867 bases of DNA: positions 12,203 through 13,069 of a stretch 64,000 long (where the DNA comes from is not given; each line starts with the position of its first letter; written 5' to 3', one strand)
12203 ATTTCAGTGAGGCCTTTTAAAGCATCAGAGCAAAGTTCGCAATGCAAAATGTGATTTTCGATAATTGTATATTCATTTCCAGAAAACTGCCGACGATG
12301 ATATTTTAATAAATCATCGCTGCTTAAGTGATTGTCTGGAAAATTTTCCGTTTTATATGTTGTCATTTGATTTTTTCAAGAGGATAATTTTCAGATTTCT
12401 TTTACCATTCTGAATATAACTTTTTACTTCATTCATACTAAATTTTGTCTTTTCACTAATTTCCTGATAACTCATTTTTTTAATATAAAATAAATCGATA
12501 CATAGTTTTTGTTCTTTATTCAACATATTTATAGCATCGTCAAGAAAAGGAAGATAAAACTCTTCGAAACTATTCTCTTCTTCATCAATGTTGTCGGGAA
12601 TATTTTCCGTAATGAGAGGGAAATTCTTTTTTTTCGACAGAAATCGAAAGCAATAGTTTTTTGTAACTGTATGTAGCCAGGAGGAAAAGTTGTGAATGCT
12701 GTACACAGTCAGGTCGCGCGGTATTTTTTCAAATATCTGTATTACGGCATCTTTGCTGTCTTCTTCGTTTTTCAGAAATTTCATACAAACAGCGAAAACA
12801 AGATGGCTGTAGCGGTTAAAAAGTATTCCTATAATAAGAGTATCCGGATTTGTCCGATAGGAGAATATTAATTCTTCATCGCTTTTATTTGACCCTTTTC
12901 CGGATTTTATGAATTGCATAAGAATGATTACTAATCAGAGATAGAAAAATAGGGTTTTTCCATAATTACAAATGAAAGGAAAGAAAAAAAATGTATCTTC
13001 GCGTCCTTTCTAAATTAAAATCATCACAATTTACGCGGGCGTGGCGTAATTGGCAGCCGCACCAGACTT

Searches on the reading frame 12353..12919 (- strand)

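Call 18: search_protein_families(library=pfam, proteins=[window:12353-12919:-], max_evalue=0.01)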
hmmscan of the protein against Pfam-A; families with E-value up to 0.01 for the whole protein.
window:12353-12919:- (188 aa): 4 families
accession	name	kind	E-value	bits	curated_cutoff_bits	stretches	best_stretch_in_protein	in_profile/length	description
PF08281.18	Sigma70_r4_2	-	2.2e-09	37.3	25.7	1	126-176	4-54/54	Sigma-70, region 4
PF04542.20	Sigma70_r2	-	1.1e-07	32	24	1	33-98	1-69/71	Sigma-70 region 2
PF04545.22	Sigma70_r4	-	0.0012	18.8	24.1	1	129-176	1-48/50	Sigma-70, region 4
PF08280.17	HTH_Mga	-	0.0031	17.9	23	1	136-171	7-42/59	M protein trans-acting positive regulator (MGA) HTH domain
